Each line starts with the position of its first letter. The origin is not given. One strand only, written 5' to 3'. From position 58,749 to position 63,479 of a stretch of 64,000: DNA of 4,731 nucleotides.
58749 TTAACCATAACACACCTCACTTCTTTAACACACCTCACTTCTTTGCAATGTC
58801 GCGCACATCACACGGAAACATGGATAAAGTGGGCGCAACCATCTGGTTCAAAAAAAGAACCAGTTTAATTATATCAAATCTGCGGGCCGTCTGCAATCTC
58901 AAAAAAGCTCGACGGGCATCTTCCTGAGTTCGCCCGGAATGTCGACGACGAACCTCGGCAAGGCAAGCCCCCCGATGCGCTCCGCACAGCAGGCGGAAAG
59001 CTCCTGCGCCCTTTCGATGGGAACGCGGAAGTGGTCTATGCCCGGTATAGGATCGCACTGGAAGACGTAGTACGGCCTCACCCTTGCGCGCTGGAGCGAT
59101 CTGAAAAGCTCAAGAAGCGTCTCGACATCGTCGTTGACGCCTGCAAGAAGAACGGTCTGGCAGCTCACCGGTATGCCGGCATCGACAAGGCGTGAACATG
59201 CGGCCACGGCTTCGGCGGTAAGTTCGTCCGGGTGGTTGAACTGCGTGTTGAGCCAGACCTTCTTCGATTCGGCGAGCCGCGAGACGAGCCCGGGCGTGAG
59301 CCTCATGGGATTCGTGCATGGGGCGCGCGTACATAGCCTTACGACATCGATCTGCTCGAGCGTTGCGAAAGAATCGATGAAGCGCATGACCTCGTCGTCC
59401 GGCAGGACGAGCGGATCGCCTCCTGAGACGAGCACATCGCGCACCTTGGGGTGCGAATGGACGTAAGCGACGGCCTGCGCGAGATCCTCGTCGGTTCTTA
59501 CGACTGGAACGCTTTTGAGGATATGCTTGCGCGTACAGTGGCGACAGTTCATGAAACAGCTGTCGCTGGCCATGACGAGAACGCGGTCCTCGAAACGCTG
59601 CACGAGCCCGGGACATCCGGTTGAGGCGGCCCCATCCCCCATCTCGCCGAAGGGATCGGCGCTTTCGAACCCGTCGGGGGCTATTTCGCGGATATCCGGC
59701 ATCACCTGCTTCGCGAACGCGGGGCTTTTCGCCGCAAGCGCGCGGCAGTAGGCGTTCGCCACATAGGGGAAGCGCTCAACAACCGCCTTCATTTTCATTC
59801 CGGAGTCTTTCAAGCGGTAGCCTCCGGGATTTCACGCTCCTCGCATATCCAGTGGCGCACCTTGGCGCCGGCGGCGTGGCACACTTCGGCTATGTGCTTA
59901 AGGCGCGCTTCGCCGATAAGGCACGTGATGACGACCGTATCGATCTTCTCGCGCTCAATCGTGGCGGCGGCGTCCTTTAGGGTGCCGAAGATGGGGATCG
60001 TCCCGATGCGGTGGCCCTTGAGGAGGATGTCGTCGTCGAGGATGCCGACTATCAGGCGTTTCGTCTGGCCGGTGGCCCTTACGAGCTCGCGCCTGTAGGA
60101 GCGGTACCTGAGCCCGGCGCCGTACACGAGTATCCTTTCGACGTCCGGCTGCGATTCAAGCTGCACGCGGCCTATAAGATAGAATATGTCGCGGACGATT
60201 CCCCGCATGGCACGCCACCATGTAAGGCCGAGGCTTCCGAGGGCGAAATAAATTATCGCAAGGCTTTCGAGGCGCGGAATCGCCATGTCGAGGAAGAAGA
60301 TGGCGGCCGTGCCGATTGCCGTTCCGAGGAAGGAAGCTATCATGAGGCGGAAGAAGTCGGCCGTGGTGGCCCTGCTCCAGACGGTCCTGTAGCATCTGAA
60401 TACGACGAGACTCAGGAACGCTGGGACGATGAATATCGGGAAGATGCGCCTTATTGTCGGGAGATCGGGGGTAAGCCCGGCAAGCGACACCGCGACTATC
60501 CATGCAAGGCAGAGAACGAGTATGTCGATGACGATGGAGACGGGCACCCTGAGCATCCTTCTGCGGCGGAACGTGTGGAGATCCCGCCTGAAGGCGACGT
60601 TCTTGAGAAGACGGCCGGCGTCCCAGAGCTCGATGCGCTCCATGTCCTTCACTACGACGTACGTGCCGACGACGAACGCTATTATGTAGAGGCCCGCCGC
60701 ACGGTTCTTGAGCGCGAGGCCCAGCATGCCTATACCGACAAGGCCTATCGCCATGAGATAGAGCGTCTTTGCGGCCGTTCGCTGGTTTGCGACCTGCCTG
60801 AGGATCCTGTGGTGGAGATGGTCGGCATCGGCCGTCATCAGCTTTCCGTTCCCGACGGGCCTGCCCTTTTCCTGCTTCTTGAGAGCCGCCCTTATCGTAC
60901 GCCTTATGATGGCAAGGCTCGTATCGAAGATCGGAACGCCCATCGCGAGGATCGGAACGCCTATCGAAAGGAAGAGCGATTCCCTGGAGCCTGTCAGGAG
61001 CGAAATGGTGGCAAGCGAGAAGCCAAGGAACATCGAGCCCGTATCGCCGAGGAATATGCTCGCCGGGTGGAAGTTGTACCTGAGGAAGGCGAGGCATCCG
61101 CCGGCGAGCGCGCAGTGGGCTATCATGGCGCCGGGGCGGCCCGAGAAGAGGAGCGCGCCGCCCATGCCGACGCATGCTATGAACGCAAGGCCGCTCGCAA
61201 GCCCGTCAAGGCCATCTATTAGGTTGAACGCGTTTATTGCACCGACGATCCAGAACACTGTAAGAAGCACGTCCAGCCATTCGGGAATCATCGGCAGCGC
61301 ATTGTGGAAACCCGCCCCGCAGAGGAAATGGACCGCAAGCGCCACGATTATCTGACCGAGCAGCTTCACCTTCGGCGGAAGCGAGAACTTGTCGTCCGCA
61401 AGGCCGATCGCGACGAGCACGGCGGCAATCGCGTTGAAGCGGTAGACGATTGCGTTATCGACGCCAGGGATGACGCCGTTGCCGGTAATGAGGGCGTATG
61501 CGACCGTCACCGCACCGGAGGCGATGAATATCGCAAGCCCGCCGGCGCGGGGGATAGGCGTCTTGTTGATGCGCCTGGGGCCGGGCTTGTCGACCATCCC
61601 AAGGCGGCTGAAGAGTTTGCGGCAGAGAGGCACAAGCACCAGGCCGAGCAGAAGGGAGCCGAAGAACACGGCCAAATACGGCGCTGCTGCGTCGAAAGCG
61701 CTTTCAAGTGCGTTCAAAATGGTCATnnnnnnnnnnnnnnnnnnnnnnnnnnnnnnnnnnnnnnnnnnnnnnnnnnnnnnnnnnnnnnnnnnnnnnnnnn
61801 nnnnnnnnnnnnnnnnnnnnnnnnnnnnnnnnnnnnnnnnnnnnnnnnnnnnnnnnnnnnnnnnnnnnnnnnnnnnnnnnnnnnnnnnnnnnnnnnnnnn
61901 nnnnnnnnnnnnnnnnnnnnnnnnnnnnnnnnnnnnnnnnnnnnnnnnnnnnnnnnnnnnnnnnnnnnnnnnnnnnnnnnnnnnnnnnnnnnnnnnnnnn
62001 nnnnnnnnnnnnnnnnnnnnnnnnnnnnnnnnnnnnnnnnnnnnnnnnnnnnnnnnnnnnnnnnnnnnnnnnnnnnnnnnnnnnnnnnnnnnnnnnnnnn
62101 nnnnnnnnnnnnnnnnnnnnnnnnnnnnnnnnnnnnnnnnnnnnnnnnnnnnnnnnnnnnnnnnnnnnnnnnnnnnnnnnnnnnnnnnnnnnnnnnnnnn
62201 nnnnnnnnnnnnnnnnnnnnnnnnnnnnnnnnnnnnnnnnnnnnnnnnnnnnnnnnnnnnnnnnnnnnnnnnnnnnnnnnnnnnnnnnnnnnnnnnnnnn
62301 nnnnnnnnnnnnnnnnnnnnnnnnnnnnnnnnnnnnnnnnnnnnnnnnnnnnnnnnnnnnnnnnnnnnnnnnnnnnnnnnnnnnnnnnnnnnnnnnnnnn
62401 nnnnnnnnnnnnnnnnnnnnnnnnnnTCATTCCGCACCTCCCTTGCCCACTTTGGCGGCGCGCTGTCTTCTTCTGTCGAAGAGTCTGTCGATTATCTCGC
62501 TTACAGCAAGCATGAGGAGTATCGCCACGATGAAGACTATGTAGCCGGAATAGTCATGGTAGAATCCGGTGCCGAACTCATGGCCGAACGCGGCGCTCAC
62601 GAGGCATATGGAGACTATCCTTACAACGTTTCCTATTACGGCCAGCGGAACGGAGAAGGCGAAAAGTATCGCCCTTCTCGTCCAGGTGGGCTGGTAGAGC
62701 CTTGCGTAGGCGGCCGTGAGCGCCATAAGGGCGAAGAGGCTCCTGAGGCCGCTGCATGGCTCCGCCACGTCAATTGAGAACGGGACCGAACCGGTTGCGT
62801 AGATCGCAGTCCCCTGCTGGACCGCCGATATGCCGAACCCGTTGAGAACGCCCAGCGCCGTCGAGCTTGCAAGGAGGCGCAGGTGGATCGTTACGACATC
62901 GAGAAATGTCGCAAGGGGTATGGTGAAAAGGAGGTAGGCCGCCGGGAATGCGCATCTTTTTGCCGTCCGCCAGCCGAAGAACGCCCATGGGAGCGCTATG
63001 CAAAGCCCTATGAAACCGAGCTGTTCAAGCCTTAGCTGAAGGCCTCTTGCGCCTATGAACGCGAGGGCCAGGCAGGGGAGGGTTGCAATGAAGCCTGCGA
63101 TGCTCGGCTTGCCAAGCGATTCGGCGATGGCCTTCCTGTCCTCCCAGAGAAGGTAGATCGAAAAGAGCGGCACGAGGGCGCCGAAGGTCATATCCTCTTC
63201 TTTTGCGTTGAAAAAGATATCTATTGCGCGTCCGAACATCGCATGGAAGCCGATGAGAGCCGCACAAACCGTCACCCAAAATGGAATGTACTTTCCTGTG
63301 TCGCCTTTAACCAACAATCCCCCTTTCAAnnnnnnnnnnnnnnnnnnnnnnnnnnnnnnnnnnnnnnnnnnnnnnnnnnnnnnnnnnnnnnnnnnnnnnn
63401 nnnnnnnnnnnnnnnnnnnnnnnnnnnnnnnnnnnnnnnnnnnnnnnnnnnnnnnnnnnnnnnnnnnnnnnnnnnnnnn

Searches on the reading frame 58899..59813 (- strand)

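Call 11: search_protein_families(library=pfam, proteins=[window:58899-59813:-], max_evalue=0.001)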
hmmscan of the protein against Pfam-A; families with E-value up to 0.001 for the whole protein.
window:58899-59813:- (304 aa): 2 families
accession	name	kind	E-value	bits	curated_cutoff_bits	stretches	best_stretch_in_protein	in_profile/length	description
PF04055.27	Radical_SAM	-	9.7e-14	52.3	29.5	1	83-236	4-165/166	Radical SAM superfamily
PF13353.11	Fer4_12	-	0.00016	22.5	22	1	83-150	12-78/137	4Fe-4S single cluster domain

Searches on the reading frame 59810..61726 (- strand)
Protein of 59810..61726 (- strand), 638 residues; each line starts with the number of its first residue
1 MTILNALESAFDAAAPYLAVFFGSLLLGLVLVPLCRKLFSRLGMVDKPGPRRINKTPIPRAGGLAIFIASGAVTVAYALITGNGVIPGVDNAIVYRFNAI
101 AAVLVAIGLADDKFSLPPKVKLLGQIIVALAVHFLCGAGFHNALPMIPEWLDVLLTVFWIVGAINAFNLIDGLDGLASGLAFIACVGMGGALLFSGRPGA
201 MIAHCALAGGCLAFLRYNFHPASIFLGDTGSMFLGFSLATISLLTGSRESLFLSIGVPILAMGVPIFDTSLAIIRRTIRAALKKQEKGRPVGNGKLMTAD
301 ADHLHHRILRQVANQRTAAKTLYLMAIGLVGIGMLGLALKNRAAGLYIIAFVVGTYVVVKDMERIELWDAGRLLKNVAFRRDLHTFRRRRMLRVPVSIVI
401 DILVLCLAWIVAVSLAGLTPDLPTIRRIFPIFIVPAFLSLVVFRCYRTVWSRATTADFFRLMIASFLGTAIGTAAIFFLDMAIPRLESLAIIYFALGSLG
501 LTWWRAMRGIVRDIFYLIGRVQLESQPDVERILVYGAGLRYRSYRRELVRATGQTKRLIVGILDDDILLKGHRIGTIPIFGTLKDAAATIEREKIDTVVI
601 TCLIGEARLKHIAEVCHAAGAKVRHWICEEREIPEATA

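Call 11: search_protein_families(library=pfam, proteins=[window:59810-61726:-], max_evalue=0.001)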
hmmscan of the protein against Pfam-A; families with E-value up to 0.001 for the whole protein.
window:59810-61726:- (638 aa): 2 families
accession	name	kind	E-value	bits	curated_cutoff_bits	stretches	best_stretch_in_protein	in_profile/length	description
PF00953.26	Glycos_transf_4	-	1.2e-37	129.8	27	1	100-244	7-158/160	Glycosyl transferase family 4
PF13727.12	CoA_binding_3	-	1.3e-05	25.7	25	1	445-602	5-149/175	CoA-binding domain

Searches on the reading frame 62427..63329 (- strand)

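Call 11: search_protein_families(library=pfam, proteins=[window:62427-63329:-], max_evalue=0.001)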
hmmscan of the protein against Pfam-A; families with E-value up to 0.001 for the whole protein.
window:62427-63329:- (300 aa): 1 family
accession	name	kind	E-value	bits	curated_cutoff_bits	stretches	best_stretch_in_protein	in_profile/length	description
PF09721.15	Exosortase_EpsH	-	2.5e-50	171.7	25.7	1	23-276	3-250/254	Transmembrane exosortase (Exosortase_EpsH)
